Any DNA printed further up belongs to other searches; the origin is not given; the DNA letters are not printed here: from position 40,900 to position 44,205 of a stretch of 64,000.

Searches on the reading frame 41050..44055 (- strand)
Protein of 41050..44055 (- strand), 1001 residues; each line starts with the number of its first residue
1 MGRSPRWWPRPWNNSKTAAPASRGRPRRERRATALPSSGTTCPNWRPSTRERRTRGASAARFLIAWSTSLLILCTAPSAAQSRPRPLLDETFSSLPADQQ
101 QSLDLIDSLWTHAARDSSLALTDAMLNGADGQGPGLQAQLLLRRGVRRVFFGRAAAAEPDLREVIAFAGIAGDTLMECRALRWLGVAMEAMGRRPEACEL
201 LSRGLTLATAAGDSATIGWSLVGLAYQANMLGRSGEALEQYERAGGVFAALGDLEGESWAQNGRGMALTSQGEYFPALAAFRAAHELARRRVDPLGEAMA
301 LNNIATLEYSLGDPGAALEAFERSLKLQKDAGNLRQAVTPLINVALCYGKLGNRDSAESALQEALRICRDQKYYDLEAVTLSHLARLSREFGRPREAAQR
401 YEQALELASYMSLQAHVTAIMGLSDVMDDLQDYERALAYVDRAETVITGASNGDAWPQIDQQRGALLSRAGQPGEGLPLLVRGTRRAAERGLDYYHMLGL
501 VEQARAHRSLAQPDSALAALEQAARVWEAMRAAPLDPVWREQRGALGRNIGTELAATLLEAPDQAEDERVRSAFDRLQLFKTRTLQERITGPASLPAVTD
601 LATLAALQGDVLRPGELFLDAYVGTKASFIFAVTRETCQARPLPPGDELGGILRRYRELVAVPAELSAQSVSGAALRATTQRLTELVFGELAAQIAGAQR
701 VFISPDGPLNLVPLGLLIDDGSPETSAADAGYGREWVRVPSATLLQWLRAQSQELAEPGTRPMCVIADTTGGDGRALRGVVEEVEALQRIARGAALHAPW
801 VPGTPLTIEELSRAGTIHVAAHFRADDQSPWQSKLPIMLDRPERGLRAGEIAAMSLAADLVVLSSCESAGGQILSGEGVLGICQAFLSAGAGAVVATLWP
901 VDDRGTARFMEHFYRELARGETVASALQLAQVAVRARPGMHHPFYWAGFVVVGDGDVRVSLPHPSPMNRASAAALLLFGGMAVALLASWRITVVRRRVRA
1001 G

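Call 70: search_protein_families(library=pfam, proteins=[window:41050-44055:-], max_evalue=0.00001)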
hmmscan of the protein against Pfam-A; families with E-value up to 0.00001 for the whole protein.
window:41050-44055:- (1001 aa): 9 families
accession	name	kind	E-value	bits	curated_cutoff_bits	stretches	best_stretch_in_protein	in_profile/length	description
PF12770.12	CHAT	-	5.9e-50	170.8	24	1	678-954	2-289/289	CHAT domain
PF13424.12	TPR_12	-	4.7e-31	107.3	30.1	3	340-408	5-75/77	Tetratricopeptide repeat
PF07719.23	TPR_2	-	2.1e-20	71.5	27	0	298-330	1-33/34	Tetratricopeptide repeat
PF00515.34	TPR_1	-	3e-14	52.6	27.8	0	298-328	1-31/34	Tetratricopeptide repeat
PF13374.12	TPR_10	-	6.1e-12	45.6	27.5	0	298-329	2-33/42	Tetratricopeptide repeat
PF17874.7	TPR_MalT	-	3.6e-11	43.4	45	0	349-461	51-165/336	MalT-like TPR region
PF13181.12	TPR_8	-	2.1e-10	40.4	25.7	0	342-370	5-33/34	Tetratricopeptide repeat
PF12862.13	ANAPC5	-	1.9e-06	28.3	23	0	341-386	41-86/91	Anaphase-promoting complex subunit 5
PF13176.12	TPR_7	-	3.1e-06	27.3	27.9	0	380-408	1-29/36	Tetratricopeptide repeat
